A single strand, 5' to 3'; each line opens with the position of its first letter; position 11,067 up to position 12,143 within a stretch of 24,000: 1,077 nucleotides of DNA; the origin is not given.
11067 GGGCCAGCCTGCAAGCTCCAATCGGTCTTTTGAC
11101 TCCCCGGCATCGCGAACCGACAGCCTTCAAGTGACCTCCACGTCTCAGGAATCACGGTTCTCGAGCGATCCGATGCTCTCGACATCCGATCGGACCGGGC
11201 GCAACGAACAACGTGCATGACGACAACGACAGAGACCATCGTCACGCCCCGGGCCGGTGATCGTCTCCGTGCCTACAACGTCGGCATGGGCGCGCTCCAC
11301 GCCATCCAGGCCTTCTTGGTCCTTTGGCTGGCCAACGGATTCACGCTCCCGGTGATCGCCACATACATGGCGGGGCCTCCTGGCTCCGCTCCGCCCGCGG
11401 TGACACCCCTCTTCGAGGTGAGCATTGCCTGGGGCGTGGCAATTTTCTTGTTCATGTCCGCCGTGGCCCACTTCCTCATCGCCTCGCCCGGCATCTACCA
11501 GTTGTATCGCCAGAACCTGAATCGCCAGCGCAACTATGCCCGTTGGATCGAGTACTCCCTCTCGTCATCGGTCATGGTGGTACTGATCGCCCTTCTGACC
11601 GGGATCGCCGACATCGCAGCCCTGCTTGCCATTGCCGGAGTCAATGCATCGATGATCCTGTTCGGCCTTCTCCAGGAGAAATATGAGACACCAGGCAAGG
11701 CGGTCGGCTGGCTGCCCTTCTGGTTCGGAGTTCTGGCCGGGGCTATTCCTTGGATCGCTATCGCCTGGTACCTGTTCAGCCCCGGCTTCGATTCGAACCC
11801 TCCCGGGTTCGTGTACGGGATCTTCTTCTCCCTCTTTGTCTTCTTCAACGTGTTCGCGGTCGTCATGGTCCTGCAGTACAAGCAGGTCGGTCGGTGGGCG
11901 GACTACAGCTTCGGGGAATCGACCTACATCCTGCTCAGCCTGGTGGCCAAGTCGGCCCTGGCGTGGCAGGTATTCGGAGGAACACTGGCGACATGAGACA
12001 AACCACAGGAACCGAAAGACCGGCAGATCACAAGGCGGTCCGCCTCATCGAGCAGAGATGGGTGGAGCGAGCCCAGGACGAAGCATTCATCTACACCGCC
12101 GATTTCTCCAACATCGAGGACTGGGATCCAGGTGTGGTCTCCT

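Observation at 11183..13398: Heliorhodopsin - SRPBCC - retinol-dehydrogenase-like SDR form a tightly coupled three-gene operon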

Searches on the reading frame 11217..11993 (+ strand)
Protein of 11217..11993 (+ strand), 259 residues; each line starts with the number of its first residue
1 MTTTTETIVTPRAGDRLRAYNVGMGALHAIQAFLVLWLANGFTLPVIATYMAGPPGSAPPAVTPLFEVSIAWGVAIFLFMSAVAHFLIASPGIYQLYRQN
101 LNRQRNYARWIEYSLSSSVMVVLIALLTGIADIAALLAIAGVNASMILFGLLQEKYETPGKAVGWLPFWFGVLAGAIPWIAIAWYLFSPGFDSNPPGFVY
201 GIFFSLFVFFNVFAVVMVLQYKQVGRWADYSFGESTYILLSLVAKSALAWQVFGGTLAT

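Call 3: search_protein_families(library=pfam, proteins=[window:11217-11993:+], max_evalue=0.01)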
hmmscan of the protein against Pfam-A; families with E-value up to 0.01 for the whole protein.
window:11217-11993:+ (259 aa): 2 families
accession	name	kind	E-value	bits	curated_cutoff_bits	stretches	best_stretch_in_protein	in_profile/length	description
PF18761.7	Heliorhodopsin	-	6.1e-101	337.2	26.7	1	17-257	1-242/242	Heliorhodopsin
PF12263.13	DUF3611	-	0.0077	16.6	27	1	161-226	12-77/175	Protein of unknown function (DUF3611)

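Call 4: search_protein_families(library=ncbifam, proteins=[window:11217-11993:+], max_evalue=0.01)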
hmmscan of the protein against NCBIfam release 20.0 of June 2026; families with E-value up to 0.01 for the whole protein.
window:11217-11993:+ (259 aa): 1 family
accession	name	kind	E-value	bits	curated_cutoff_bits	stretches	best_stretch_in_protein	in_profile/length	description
NF038020.1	HeR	equivalog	9.3e-98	326.6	100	1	17-257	1-244/244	heliorhodopsin HeR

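Call 22: search_solved_structures(query=window:11217-11993:+, show_alignments=2, max_evalue=0.001)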
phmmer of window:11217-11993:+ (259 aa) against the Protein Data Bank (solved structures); distinct sequences matched with E-value up to 0.001: 6.
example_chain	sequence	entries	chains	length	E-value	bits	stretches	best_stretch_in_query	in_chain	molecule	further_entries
9ljj_A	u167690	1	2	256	8.7e-77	261.4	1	17-257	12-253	Heliorhodopsin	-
6su3_X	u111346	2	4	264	9.6e-77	261.2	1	17-257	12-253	48C12 heliorhodopsin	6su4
6uh3_A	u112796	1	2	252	1.2e-76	260.9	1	17-257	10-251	Heliorhodopsin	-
6is6_A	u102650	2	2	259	7.2e-59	202.7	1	16-257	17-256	heliorhodopsin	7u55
7clj_A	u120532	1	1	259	1.7e-58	201.5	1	16-257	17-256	heliorhodopsin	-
9vfc_A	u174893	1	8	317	9.5e-38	133.4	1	13-256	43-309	heliorhodopsin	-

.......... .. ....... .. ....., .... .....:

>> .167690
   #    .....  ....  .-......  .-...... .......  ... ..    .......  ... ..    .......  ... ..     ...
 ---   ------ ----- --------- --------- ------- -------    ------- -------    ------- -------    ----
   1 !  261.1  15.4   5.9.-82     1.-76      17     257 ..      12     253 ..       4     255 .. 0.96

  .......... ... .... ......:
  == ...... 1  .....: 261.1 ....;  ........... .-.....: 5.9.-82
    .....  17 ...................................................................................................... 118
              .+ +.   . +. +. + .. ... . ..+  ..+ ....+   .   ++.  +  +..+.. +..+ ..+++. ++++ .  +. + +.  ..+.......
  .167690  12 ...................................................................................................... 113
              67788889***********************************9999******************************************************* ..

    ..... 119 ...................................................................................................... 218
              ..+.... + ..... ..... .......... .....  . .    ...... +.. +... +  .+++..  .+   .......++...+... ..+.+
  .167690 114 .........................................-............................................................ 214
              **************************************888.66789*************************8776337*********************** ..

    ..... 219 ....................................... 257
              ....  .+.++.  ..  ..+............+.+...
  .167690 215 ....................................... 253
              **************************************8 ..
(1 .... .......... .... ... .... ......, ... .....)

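Call 29: find_related_loci(query=A2, collection=metagenome_contigs, flank=6000)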
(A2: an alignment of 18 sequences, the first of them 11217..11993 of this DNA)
Query A2 (259 aa) in metagenome_contigs; peptide patterns used: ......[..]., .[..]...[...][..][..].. (x = any residue, [..] = any of these).
600 stretches matched a pattern (row limit reached: there are more); 200 encode a relative of the query (tblastn E <= 1e-3); the best 80 are kept; 80 distinct loci.
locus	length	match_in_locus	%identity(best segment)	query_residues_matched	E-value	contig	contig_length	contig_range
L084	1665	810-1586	96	1-259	9e-177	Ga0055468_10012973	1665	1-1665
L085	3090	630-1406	92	1-259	5e-157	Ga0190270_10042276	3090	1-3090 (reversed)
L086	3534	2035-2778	96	12-259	1e-152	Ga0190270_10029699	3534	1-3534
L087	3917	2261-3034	77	1-258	3e-135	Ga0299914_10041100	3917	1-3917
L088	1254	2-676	93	35-259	3e-142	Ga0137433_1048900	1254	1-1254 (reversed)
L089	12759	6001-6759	77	1-258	2e-126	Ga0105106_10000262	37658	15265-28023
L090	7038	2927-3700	78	1-258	1e-124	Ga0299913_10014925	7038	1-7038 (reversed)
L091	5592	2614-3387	77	1-258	3e-124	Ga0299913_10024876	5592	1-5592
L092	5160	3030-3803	72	1-258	2e-123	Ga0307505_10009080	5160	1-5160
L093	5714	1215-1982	76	1-258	3e-117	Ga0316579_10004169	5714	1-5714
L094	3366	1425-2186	76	5-258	1e-119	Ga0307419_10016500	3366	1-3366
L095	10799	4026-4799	79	1-258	6e-117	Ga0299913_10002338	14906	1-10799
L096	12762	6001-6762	76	5-258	9e-117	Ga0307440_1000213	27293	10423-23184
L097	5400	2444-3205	75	2-259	1e-116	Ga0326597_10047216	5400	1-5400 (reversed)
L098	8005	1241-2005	74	2-258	2e-116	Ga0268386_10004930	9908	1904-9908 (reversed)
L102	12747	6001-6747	75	5-257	2e-114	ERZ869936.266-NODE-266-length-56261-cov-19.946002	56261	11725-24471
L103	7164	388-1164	75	1-258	1e-114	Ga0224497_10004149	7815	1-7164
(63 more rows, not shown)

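Call 73: search_protein_families(library=pfam, proteins=[L102:4432-5934:+, L102:6842-8263:+, L102:8239-8778:-, L091:3961-4719:-, L091:1953-2396:-, L098:2251-3546:-, L098:3568-4569:+, L103:1178-2515:-], max_evalue=0.0001)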
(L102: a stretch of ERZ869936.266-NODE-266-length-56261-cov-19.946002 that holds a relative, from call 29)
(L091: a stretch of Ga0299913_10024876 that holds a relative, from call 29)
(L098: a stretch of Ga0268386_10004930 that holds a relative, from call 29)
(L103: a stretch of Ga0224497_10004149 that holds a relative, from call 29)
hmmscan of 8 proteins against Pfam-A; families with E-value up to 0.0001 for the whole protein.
L102:4432-5934:+ (501 aa): 1 family
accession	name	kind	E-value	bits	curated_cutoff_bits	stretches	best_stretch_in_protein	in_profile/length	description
PF00232.24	Glyco_hydro_1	-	5e-156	520.1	22.6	1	56-499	3-448/453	Glycosyl hydrolase family 1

L102:6842-8263:+ (474 aa): 7 families
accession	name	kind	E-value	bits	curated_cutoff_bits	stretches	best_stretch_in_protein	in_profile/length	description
PF07992.20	Pyr_redox_2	-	2.4e-51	175.3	26.1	1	7-326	1-285/291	Pyridine nucleotide-disulphide oxidoreductase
PF02852.28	Pyr_redox_dim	-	1.7e-20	73.7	25.3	1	353-459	1-106/110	Pyridine nucleotide-disulphide oxidoreductase, dimerisation domain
PF00070.33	Pyr_redox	-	6.8e-14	52.6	22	1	178-251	1-77/82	Pyridine nucleotide-disulphide oxidoreductase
PF01134.28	GIDA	-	1.3e-08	34.8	22.1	1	8-81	1-72/391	Glucose inhibited division protein A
PF01262.27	AlaDh_PNT_C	-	1.3e-06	28.4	23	0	5-39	27-61/214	Alanine dehydrogenase/PNT, C-terminal domain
PF12831.13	FAD_oxidored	-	1.6e-06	28.1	27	1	8-55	1-49/416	FAD dependent oxidoreductase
PF13738.12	Pyr_redox_3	-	2e-05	24.4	30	0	140-283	126-274/305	Pyridine nucleotide-disulphide oxidoreductase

L102:8239-8778:- (180 aa): 0 families

L091:3961-4719:- (253 aa): 0 families

L091:1953-2396:- (148 aa): 0 families

L098:2251-3546:- (432 aa): 1 family
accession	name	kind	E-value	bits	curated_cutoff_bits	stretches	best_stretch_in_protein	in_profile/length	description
PF07690.21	MFS_1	-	2e-18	66.9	33.4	1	19-375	4-346/347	Major Facilitator Superfamily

L098:3568-4569:+ (334 aa): 1 family
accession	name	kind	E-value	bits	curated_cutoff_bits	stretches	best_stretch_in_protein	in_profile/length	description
PF00491.26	Arginase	-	1.7e-87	293.9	22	1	43-323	2-277/280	Arginase family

L103:1178-2515:- (446 aa): 2 families
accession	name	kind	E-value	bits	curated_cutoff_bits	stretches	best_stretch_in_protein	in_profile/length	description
PF03441.19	FAD_binding_7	-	6.3e-82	274.3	27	1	242-441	1-202/203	FAD binding domain of DNA photolyase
PF00875.24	DNA_photolyase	-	2.9e-39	135.1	26.6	1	5-154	2-159/164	DNA photolyase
